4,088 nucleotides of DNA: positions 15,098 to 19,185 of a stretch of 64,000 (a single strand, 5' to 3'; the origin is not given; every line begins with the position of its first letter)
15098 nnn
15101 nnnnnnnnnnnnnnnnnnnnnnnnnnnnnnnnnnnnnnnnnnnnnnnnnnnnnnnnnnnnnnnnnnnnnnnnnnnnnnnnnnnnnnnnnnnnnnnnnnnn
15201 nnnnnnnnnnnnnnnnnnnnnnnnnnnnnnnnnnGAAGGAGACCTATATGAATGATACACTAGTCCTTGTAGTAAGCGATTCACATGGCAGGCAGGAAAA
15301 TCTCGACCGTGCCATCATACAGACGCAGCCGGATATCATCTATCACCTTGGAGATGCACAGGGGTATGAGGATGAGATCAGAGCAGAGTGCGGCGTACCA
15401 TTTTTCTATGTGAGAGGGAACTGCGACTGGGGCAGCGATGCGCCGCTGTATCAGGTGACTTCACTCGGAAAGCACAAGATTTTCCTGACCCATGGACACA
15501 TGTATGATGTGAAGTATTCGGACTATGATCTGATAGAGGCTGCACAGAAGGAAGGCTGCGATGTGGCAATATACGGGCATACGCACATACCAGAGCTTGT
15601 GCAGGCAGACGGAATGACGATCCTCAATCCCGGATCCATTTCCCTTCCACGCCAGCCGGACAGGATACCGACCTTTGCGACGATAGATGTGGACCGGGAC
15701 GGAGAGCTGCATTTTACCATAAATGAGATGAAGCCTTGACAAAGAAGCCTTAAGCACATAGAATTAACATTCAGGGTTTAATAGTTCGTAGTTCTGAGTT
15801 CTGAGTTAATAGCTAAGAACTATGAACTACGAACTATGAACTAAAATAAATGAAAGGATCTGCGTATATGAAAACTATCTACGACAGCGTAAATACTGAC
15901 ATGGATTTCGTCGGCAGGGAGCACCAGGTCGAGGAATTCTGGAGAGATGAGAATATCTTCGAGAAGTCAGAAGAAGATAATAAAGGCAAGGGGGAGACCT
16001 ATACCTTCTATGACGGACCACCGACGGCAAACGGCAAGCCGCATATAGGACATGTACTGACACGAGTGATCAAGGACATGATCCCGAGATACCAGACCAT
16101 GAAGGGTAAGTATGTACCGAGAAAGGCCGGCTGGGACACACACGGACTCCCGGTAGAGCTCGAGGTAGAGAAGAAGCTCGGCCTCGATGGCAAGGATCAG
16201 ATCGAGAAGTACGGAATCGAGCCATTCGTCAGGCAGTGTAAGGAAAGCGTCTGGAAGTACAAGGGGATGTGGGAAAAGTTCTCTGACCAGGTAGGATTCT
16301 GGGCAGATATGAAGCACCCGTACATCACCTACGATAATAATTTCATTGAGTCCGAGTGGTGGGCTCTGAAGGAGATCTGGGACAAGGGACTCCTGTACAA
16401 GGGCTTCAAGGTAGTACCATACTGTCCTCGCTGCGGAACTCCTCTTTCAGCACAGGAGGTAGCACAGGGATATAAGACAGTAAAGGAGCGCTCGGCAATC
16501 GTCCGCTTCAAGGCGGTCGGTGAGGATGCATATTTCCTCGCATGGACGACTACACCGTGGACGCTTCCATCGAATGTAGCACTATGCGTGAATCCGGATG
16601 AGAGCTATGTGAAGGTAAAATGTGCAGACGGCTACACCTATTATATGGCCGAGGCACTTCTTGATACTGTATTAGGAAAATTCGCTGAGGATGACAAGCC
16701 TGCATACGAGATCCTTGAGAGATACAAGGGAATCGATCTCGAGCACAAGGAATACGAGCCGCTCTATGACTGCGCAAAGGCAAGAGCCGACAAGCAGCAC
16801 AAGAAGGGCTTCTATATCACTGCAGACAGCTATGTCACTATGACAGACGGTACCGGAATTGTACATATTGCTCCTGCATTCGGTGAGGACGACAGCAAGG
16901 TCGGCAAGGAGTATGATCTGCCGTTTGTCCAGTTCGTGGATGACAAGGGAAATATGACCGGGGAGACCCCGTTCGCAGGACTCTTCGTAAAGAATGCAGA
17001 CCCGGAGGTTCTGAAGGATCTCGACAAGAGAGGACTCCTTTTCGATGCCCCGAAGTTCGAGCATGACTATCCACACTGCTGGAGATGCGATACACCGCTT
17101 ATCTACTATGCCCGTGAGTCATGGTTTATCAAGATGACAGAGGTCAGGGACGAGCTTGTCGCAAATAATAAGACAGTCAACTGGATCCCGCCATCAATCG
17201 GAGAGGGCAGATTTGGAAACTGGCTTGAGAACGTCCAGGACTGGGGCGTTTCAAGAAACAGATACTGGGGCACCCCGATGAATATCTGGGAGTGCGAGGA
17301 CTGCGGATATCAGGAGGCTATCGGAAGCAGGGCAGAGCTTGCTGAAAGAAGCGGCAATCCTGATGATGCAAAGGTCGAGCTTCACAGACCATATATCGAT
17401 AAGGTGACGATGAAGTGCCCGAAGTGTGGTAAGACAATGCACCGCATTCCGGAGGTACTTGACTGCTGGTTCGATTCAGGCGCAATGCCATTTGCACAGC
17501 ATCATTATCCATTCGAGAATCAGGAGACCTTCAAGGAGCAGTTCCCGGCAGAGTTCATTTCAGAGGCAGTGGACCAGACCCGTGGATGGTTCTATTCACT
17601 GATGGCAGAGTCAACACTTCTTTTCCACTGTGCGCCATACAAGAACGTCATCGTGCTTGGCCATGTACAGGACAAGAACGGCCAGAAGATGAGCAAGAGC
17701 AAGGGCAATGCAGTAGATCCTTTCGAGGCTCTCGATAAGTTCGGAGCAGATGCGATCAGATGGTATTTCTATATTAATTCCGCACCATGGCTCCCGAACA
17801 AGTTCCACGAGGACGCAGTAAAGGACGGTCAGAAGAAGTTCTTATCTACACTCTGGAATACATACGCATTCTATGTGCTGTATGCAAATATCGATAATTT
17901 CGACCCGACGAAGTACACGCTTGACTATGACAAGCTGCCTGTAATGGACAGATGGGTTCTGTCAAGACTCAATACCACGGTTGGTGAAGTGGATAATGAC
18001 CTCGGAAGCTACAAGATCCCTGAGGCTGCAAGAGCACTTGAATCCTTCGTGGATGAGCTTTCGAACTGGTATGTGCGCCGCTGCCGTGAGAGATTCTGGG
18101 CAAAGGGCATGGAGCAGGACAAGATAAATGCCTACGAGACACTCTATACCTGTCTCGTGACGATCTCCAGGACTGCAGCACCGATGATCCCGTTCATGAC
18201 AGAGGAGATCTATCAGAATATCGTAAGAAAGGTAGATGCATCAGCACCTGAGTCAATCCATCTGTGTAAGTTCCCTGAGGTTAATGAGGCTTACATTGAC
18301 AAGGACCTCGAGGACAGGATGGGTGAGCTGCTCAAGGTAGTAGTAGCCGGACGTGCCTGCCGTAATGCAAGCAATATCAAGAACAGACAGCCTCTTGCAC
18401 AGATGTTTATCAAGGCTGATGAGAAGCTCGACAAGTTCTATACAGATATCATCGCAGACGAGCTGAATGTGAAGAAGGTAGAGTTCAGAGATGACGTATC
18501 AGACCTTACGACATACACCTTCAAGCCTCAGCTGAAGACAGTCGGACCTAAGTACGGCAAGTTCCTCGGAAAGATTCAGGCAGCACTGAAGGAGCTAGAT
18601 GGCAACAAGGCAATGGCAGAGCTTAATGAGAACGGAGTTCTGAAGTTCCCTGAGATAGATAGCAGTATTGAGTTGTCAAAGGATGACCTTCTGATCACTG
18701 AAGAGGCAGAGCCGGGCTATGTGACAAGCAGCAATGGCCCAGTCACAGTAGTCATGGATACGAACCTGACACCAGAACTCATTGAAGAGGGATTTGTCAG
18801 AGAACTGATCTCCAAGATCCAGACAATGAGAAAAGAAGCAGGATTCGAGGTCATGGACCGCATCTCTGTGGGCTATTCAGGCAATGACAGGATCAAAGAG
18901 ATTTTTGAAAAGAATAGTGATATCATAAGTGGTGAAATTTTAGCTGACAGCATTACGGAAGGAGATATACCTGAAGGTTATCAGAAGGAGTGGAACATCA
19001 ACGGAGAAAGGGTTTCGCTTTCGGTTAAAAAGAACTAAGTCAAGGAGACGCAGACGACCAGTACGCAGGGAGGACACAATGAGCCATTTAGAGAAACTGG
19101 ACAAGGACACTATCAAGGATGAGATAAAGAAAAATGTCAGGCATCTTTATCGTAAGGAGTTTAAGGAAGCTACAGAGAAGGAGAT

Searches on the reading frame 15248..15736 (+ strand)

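Call 7: search_protein_families(library=pfam, proteins=[window:15248-15736:+], max_evalue=0.01)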
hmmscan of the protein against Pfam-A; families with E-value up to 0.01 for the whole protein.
window:15248-15736:+ (163 aa): 2 families
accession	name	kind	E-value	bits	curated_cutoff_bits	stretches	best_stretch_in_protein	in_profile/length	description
PF12850.12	Metallophos_2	-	1.5e-28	100.2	27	1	6-150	3-153/154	Calcineurin-like phosphoesterase superfamily domain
PF00149.33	Metallophos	-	1e-09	39.5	21.5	1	6-84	3-116/191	Calcineurin-like phosphoesterase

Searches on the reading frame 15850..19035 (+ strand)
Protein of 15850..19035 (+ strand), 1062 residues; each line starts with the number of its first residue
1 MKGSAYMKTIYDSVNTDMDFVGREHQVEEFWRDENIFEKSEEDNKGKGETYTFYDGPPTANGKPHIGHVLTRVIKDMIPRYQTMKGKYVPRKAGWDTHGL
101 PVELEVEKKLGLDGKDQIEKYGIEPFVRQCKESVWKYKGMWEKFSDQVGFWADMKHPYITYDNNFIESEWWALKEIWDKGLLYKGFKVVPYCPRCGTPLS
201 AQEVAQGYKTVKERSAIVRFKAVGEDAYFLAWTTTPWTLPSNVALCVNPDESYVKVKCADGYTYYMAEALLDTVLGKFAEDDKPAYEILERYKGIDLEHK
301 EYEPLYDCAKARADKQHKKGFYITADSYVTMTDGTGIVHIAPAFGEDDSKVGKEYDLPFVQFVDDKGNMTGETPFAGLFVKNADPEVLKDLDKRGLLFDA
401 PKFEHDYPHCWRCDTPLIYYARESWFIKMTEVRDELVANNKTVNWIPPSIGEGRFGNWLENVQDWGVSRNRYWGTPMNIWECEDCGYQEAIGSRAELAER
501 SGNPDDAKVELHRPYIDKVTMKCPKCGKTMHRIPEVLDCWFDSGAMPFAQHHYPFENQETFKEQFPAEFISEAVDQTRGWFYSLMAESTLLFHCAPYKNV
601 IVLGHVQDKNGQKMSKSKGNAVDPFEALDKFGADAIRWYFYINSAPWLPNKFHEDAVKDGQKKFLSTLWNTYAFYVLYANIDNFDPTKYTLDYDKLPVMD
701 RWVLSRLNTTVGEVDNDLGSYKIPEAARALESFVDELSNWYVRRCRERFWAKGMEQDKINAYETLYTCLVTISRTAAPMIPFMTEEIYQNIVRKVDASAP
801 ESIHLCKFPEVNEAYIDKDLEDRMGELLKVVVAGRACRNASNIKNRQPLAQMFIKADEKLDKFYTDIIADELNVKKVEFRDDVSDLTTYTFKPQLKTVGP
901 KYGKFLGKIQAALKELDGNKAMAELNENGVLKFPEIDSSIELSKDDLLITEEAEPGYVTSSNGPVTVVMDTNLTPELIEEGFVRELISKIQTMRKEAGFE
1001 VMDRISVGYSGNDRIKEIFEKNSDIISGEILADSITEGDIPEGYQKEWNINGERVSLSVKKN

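Call 7: search_protein_families(library=pfam, proteins=[window:15850-19035:+], max_evalue=0.01)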
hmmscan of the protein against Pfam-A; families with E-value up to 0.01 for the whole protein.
window:15850-19035:+ (1062 aa): 6 families
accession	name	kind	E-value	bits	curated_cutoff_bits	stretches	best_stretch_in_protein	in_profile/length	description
PF00133.28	tRNA-synt_1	-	7.7e-131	437.1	22.7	1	27-643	2-404/414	tRNA synthetases class I (I, L, M and V)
PF19302.4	DUF5915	-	8.1e-55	185.8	27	1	866-1061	2-194/195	Domain of unknown function (DUF5915)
PF08264.19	Anticodon_1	-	1.1e-33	116.6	25.1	1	700-849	1-144/148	Anticodon-binding domain of tRNA ligase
PF09334.17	tRNA-synt_1g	-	2e-21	76.7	20.1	2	60-121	10-70/391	tRNA synthetases class I (M)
PF01406.26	tRNA-synt_1e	-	0.00015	21.7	27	0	598-642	239-282/301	tRNA synthetases class I (C) catalytic domain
PF01921.24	tRNA-synt_1f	-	0.00065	19.2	27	0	606-657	275-325/360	tRNA synthetases class I (K)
